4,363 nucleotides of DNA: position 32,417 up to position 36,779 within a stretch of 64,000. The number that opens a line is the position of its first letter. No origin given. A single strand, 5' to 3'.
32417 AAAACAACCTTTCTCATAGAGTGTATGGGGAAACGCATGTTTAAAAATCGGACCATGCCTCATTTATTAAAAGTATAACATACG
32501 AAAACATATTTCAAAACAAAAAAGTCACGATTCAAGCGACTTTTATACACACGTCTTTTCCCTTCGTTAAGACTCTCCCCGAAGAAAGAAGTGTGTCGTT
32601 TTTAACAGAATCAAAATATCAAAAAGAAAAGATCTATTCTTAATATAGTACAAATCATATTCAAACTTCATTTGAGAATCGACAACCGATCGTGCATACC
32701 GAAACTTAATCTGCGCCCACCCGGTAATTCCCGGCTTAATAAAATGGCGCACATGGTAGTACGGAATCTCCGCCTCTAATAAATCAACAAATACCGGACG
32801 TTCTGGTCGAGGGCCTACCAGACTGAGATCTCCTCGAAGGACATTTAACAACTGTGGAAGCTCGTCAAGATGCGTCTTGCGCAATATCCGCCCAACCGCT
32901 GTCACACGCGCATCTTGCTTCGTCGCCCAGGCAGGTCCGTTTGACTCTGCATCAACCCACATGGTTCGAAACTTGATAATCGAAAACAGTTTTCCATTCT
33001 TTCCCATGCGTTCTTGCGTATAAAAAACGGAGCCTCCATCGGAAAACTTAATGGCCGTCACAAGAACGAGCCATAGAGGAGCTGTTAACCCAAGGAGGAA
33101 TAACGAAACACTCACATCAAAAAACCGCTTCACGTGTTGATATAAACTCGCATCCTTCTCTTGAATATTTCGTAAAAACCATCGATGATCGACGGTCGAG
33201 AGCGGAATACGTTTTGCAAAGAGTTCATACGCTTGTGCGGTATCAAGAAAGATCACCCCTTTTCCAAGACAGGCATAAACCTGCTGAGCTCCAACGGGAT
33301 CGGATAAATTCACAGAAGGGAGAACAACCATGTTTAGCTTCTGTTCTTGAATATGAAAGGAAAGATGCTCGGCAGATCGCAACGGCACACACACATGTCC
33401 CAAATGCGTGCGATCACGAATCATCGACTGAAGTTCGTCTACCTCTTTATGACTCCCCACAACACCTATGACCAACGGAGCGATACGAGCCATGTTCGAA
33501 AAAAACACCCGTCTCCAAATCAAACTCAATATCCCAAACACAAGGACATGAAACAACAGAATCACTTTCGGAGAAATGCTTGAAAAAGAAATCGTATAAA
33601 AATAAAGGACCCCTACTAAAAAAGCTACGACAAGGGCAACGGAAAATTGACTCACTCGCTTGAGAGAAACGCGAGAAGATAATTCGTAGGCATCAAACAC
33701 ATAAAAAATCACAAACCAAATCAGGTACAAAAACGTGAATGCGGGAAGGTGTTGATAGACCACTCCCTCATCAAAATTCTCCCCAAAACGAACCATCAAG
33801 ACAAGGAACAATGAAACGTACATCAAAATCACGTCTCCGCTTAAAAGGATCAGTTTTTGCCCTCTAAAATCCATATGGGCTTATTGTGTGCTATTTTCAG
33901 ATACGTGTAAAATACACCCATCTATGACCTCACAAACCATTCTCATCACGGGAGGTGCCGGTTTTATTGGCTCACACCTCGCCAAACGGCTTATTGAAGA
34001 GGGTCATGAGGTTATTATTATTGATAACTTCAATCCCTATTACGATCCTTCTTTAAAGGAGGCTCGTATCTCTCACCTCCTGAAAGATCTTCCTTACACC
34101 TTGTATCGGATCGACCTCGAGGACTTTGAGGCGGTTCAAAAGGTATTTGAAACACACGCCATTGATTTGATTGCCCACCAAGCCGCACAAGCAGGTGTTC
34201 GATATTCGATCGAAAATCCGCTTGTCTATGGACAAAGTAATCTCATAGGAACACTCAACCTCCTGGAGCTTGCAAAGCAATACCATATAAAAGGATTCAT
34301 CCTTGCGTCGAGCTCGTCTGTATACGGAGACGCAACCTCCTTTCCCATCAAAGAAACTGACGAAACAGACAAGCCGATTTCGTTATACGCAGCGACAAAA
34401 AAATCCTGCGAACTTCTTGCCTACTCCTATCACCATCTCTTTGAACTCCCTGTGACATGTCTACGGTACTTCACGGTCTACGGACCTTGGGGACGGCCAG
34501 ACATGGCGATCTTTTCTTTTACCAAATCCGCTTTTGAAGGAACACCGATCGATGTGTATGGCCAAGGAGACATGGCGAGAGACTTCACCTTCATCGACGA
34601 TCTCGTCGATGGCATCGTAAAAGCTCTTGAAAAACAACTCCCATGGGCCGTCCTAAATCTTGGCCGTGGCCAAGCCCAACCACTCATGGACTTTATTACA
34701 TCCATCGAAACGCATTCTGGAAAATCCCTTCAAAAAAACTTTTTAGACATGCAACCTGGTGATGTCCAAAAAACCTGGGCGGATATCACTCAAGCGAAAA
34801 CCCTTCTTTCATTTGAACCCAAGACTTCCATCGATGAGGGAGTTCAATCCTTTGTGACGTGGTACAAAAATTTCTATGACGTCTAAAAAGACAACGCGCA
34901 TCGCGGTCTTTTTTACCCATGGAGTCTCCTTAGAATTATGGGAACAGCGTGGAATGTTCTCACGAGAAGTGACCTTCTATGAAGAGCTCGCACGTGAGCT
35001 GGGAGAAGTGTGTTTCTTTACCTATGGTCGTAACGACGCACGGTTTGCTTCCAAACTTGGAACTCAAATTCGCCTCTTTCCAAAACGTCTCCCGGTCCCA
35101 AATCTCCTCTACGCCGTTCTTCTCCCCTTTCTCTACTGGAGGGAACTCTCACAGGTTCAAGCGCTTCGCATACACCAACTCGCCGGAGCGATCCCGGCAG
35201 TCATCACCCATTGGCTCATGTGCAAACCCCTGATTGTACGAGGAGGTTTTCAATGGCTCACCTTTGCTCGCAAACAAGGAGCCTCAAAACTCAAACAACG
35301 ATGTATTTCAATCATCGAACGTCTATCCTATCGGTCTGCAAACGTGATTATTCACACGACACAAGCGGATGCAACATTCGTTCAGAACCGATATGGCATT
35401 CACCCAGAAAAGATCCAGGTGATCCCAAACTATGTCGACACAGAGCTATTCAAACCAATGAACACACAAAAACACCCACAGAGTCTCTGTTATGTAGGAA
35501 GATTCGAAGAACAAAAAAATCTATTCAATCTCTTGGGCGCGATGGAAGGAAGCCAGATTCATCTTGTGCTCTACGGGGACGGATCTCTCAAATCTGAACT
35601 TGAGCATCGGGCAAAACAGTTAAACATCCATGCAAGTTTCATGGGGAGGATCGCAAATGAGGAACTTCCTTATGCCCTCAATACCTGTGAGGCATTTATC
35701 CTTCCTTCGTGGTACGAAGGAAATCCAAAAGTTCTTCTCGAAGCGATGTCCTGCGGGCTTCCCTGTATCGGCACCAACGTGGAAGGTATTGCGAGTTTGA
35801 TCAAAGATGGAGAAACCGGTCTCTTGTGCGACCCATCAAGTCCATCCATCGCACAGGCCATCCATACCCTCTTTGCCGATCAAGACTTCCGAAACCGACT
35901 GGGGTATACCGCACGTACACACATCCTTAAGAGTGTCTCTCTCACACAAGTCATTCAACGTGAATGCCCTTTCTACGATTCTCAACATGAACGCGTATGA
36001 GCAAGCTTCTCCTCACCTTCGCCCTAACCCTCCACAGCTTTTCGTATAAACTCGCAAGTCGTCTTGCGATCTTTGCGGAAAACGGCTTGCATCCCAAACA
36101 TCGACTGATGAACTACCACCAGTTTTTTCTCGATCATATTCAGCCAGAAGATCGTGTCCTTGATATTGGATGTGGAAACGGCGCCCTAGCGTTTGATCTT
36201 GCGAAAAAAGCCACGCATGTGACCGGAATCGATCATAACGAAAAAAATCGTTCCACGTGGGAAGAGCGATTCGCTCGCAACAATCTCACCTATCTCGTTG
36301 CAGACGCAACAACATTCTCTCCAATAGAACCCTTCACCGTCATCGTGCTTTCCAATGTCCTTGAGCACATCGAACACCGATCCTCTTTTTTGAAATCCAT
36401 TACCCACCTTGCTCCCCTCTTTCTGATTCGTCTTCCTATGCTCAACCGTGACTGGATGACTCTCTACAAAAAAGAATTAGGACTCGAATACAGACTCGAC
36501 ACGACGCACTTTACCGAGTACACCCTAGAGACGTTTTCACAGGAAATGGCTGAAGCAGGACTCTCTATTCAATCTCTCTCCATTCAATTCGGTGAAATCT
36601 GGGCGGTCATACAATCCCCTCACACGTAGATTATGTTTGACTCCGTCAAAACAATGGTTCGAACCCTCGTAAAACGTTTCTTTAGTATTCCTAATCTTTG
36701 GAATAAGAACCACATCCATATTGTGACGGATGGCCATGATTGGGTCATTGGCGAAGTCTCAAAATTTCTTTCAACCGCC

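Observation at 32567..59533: A roughly 27 kb methylation-rich glycan locus: ABC-transporter-dependent pathway with seven SAM methyltransferases, a nonulosonic-acid module and a GDP-aminodeoxyhexose module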

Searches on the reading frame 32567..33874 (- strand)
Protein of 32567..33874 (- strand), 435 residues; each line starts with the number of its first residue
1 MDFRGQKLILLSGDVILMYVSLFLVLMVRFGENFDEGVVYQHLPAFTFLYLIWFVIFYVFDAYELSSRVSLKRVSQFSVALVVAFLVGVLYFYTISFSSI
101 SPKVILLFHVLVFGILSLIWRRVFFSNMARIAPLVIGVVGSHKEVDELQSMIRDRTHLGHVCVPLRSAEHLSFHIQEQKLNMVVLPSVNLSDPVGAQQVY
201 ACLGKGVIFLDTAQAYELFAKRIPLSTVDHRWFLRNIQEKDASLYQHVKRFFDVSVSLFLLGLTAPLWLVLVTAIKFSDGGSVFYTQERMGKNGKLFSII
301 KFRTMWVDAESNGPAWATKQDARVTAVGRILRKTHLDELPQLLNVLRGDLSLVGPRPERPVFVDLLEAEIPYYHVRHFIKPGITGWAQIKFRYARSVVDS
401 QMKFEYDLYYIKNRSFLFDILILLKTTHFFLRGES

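Call 3: search_protein_families(library=pfam, proteins=[window:32567-33874:-], max_evalue=0.001)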
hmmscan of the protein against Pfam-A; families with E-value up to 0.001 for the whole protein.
window:32567-33874:- (435 aa): 1 family
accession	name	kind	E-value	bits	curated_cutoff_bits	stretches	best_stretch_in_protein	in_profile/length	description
PF02397.22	Bac_transf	-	1.3e-66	224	27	1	249-430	1-177/179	Bacterial sugar transferase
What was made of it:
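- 32567..33874 (-): Initiating polyprenyl-phosphate hexose-1-phosphate transferase (WbaP/WsaP type), transcribed divergently from the rest of the locus. Bac_transf 224 bits (call 3).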

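Call 13: search_protein_families(library=ncbifam, proteins=[window:32567-33874:-], max_evalue=0.001)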
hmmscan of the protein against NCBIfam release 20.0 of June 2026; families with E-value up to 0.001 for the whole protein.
window:32567-33874:- (435 aa): 10 families
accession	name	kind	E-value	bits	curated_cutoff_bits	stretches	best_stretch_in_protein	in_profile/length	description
TIGR03013.1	EpsB_2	subfamily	2.1e-97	327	393.35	1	14-431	3-437/443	TIGR03013 family XrtA/PEP-CTERM system glycosyltransferase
TIGR03025.1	EPS_sugtrans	subfamily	2.5e-97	326.9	295.55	1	14-434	3-442/445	exopolysaccharide biosynthesis polyprenyl glycosylphosphotransferase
TIGR03023.1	WcaJ_sugtrans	equivalog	3.5e-79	267.2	410.75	2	240-431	253-447/453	undecaprenyl-phosphate glucose phosphotransferase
TIGR03022.1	WbaP_sugtrans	subfamily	3.4e-57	194.7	403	2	319-433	344-452/456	undecaprenyl-phosphate galactose phosphotransferase WbaP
NF052601.1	undeca_RfbP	equivalog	4.4e-45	153.9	330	2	318-429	129-234/244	undecaprenyl-phosphate galactose phosphotransferase family protein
NF007518.0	PRK10124.1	equivalog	8.3e-43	146.8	684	1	246-426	271-453/464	undecaprenyl-phosphate glucose phosphotransferase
NF050817.1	PolSacchBiosHfsE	equivalog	1.9e-40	139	750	1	247-428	270-457/467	polysaccharide biosynthesis protein HfsE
NF041877.1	EPS_EpsZ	equivalog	5.1e-35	121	800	1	247-433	264-455/459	exopolysaccharide biosynthesis polyisoprenyl-phosphate hexose-1-phosphate transferase EpsZ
NF011751.0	PRK15204.1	equivalog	7.8e-33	113.8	907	1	234-432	264-471/476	undecaprenyl-phosphate galactose phosphotransferase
NF045514.1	glycotran_HepC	equivalog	4.7e-28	98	140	1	237-357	105-211/220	heterocyst development glycosyltransferase HepC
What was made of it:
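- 32567..33874 (-): TIGR03025 scores 326.9 bits, above its 295.55 cut-off (call 13).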

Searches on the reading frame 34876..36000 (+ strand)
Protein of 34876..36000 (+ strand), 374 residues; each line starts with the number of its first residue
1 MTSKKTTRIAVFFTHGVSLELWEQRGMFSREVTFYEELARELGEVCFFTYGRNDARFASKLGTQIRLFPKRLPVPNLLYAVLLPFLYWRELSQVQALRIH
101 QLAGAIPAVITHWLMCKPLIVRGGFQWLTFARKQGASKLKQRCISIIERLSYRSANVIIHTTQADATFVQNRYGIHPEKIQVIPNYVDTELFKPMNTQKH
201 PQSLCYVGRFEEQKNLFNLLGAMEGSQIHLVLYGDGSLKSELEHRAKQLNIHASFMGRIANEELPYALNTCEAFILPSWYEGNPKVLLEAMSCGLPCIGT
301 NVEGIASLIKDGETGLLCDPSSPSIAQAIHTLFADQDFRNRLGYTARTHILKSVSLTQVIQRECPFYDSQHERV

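Call 3: search_protein_families(library=pfam, proteins=[window:34876-36000:+], max_evalue=0.001)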
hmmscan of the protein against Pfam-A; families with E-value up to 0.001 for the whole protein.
window:34876-36000:+ (374 aa): 5 families
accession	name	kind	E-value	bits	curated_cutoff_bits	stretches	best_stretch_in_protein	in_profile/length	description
PF00534.26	Glycos_transf_1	-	3.1e-36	124.9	26.4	1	190-348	4-171/172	Glycosyl transferases group 1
PF13692.12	Glyco_trans_1_4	-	7.9e-29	101.2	27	1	203-335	3-142/142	Glycosyl transferases group 1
PF13439.12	Glyco_transf_4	-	7.2e-12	46.1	28.5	1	34-190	11-169/170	Glycosyltransferase Family 4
PF13579.12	Glyco_trans_4_4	-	2.5e-07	31.6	29.7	1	35-185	11-157/158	Glycosyl transferase 4-like domain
PF13524.12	Glyco_trans_1_2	-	8.7e-06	26.2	25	1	227-361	14-140/144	Glycosyl transferase-like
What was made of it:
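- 34876..36000 (+): GT4 glycosyltransferase (GT4a). Glycos_transf_1 124.9 bits (call 3).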

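Call 101: search_protein_families(library=ncbifam, proteins=[window:34876-36000:+], max_evalue=0.0001)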
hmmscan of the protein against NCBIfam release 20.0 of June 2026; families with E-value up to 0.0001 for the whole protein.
window:34876-36000:+ (374 aa): 34 families (the best 25 are shown)
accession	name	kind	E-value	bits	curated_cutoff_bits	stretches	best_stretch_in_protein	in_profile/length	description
NF041876.1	EPS_EpsE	equivalog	2.2e-26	93.1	400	1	153-355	160-381/389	exopolysaccharide biosynthesis GT4 family glycosyltransferase EpsE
TIGR03088.1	stp2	hypoth_equivalog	4e-26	91.9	409.05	1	166-368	148-371/374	TIGR03088 family PEP-CTERM/XrtA system glycosyltransferase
NF047684.1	TeichurnBiosyTuaC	equivalog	1.2e-22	80.4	550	1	188-350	206-369/391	teichuronic acid biosynthesis protein TuaC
NF007396.0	PRK09922.1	equivalog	1.1e-21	77.1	385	1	173-321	153-311/361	lipopolysaccharide 1,6-galactosyltransferase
NF050056.1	ProtGlycPglH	equivalog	5.5e-21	75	600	1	134-350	117-334/354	GalNAc-alpha-(1->4)-GalNAc-alpha-(1->3)-diNAcBac-PP-undecaprenol alpha-1,4-N-acetyl-D-galactosaminyltransferase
TIGR03999.1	thiol_BshA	equivalog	1.6e-19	70.1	273.7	1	178-368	167-371/375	N-acetyl-alpha-D-glucosaminyl L-malate synthase BshA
TIGR02149.1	glgA_Coryne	subfamily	2.1e-19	69.9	302.4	1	145-368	135-388/391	glycogen synthase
NF041010.1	glycosy_Agl16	equivalog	2.1e-19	69.6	575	1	137-346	116-328/352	glycosylation protein Agl16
NF046085.1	XrtY_assoc_Gly1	equivalog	1.6e-18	66.7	400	1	122-369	131-383/387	XrtY-associated glycosyltransferase XYAG1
TIGR04157.1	glyco_rSAM_CFB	subfamily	2.8e-17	62.8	400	1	147-317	162-347/406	TIGR04157 family glycosyltransferase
NF050063.1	ProtGlycPglJ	equivalog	9.5e-17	61.2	500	1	148-350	138-347/363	N-acetylgalactosamine-N,N'-diacetylbacillosaminyl-diphospho-undecaprenol 4-alpha-N-acetylgalactosaminyltransferase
NF053787.1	GlcN_PG_synth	equivalog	2.5e-16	59.5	480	1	183-366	179-355/361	N-acetylglucosaminyl phosphatidylglycerol synthase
NF038229.1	Glyco4_Geo_Pelo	equivalog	4.9e-16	58.7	400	1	153-361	108-327/338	GPMC system family 4 glycosyltransferase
TIGR03449.1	mycothiol_MshA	equivalog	9.1e-16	57.7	462.5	1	153-350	163-384/406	D-inositol-3-phosphate glycosyltransferase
NF038298.1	EPS_HpsO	equivalog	5.8e-15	55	575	1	143-368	135-385/388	hormogonium polysaccharide biosynthesis glycosyltransferase HpsO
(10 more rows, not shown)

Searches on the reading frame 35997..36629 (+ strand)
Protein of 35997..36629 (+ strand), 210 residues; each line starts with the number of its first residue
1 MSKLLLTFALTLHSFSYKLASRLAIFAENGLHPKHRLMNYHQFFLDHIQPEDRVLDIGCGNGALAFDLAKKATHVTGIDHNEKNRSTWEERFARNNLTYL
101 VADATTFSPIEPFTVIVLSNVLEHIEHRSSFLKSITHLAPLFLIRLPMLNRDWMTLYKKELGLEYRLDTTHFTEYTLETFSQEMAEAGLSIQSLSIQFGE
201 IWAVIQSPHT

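Call 3: search_protein_families(library=pfam, proteins=[window:35997-36629:+], max_evalue=0.001)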
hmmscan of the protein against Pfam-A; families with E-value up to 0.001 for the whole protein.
window:35997-36629:+ (210 aa): 13 families
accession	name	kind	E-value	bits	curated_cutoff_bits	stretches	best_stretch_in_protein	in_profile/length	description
PF13489.12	Methyltransf_23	-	4.6e-16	59.4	27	1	35-193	7-163/164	Methyltransferase domain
PF13649.12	Methyltransf_25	-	1.3e-13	51.9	27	1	54-136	1-90/97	Methyltransferase domain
PF08241.18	Methyltransf_11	-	2.6e-13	50.8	21.2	1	55-136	1-84/95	Methyltransferase domain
PF08242.18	Methyltransf_12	-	2.2e-11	44.8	30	1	55-138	1-91/98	Methyltransferase domain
PF13847.12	Methyltransf_31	-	4e-10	40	27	1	50-137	3-99/145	Methyltransferase domain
PF05175.20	MTS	-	2.2e-07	31.1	23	1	25-111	4-95/170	Methyltransferase small domain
PF07021.18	MetW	-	3.6e-05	23.9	21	1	42-147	5-110/193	Methionine biosynthesis protein MetW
PF00398.26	RrnaAD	-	5.4e-05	22.8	24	1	48-114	28-95/263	Ribosomal RNA adenine dimethylase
PF13679.12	Methyltransf_32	-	8.5e-05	23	27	1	49-96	24-77/143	Methyltransferase domain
PF05401.17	NodS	-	0.00024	21.5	24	1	53-137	46-131/201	Nodulation protein S (NodS)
PF03848.20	TehB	-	0.00024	21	20.4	1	49-102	30-82/193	Tellurite resistance protein TehB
PF02353.26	CMAS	-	0.00054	19.8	27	1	47-128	59-143/273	Mycolic acid cyclopropane synthetase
PF06325.19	PrmA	-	0.00072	19.6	22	1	47-123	158-236/296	Ribosomal protein L11 methyltransferase (PrmA)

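Call 13: search_protein_families(library=ncbifam, proteins=[window:35997-36629:+], max_evalue=0.001)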
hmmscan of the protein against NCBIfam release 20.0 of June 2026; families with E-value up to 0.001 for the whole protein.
window:35997-36629:+ (210 aa): 39 families (the best 25 are shown)
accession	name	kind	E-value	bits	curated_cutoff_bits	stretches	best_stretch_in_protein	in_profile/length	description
TIGR01983.1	UbiG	equivalog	7.5e-15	54.8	102.95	1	51-167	50-172/228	bifunctional 2-polyprenyl-6-hydroxyphenol methylase/3-demethylubiquinol 3-O-methyltransferase UbiG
NF043040.1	corrin_prot_MT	hypoth_equivalog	1.3e-12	47.6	180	1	37-98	27-93/216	corrinoid protein-associated methyltransferase CpaM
TIGR04345.1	ovoA_Cterm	equivalog_domain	4e-10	39.6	170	1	42-81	31-72/242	putative 4-mercaptohistidine N1-methyltransferase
NF011529.0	PRK14968.1-3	equivalog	8.1e-08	31.9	162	1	49-117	33-103/198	putative methyltransferase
NF045667.1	MTase_DVU1556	equivalog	1.4e-07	31.2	155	1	47-107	19-80/213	DVU_1556 family methyltransferase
TIGR02072.1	BioC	equivalog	1.8e-07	31.2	184.95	1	49-136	33-121/244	malonyl-ACP O-methyltransferase BioC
NF041820.1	daptide_MTase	equivalog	2.2e-07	30.6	175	1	51-120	37-112/243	daptide-type RiPP biosynthesis methyltransferase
NF041650.1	nod_mtase_NodS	equivalog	2.3e-07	30.7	300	1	53-140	41-129/190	nodulation methyltransferase NodS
TIGR02081.1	metW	equivalog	8.9e-07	28.6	189.5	1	44-147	7-110/194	methionine biosynthesis protein MetW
TIGR02021.1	BchM-ChlM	equivalog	1.9e-06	27.5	158.9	1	52-140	56-145/218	magnesium protoporphyrin IX methyltransferase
NF010703.0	PRK14103.1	equivalog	3.7e-06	26.5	320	1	49-140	28-118/256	trans-aconitate 2-methyltransferase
TIGR01934.1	MenG_MenH_UbiE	subfamily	4e-06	26.3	158.35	1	47-107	34-100/223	ubiquinone/menaquinone biosynthesis methyltransferase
NF001785.0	PRK00517.2-2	equivalog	4e-06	26.2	188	1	42-165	137-265/282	50S ribosomal protein L11 methyltransferase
TIGR00755.1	ksgA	equivalog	6.2e-06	25.7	171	1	48-114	27-94/256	16S rRNA (adenine(1518)-N(6)/adenine(1519)-N(6))-dimethyltransferase RsmA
NF000499.2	Erm23S_rRNA_broad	equivalog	6.8e-06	25.6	212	1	48-115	21-90/244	23S ribosomal RNA methyltransferase Erm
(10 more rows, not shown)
